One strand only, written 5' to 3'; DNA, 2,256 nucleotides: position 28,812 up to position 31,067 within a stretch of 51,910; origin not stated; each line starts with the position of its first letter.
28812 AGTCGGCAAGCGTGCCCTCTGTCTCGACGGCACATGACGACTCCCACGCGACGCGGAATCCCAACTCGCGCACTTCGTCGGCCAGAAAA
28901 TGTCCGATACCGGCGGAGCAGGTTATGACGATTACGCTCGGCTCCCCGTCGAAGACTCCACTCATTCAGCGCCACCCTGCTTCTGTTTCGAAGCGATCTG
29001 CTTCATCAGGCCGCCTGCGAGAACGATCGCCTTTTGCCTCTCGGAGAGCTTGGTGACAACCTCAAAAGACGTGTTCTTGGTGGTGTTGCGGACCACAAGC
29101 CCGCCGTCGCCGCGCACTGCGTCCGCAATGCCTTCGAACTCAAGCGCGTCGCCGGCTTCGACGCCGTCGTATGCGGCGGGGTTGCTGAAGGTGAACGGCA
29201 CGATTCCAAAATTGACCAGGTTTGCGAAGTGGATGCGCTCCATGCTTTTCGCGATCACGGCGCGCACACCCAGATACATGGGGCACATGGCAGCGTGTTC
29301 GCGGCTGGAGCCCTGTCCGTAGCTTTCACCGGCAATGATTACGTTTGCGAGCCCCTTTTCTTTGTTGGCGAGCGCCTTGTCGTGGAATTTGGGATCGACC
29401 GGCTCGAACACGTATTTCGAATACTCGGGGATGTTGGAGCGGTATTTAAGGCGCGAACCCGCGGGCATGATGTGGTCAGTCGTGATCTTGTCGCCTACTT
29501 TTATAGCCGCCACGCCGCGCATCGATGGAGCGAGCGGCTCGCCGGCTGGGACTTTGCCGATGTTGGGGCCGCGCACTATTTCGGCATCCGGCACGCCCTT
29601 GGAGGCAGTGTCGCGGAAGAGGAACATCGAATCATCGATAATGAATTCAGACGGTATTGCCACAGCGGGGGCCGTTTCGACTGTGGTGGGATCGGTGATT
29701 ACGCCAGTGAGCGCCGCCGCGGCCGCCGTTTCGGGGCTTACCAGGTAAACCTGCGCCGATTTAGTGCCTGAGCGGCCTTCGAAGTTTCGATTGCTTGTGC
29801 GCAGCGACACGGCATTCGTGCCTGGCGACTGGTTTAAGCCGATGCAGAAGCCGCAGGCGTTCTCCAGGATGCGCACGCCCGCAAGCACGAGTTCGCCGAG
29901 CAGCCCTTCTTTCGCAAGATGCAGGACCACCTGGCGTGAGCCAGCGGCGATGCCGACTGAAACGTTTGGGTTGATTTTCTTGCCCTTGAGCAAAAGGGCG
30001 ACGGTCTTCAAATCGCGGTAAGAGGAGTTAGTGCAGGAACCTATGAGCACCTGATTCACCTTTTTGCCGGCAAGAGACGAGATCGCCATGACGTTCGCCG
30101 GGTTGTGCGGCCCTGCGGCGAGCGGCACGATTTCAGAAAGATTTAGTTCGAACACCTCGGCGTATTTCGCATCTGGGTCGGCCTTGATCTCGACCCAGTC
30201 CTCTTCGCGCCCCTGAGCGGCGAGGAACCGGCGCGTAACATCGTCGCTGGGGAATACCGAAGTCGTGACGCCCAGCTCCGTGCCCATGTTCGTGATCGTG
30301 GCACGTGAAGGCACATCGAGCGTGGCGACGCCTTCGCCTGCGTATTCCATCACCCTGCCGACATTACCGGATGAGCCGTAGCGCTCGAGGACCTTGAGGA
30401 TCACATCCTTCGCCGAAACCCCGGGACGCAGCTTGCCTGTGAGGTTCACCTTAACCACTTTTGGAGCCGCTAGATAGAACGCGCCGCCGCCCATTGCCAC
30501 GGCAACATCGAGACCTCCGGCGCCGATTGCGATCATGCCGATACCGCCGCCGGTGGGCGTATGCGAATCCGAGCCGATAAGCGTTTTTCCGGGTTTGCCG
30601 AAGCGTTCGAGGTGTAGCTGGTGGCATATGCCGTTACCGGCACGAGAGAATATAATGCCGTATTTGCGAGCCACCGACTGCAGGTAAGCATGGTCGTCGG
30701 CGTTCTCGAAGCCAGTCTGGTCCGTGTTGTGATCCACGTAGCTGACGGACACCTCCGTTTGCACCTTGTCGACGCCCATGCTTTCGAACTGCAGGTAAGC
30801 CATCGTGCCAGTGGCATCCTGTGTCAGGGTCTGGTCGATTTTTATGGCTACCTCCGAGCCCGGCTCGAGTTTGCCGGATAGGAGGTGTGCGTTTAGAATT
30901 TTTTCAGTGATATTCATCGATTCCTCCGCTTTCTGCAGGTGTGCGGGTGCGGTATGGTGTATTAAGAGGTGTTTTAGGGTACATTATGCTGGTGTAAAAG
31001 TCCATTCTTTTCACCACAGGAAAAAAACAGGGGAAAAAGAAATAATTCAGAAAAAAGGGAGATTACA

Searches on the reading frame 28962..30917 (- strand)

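Call 8: search_protein_families(library=pfam, proteins=[window:28962-30917:-], max_evalue=0.001)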
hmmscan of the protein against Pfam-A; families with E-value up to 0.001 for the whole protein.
window:28962-30917:- (651 aa): 2 families
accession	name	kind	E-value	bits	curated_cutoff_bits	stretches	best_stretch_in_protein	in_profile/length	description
PF00330.25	Aconitase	-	5.5e-108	362.3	28.7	2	5-283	1-307/463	Aconitase family (aconitate hydratase)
PF00694.25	Aconitase_C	-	3.3e-20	73.2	22.8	1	508-579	59-130/131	Aconitase C-terminal domain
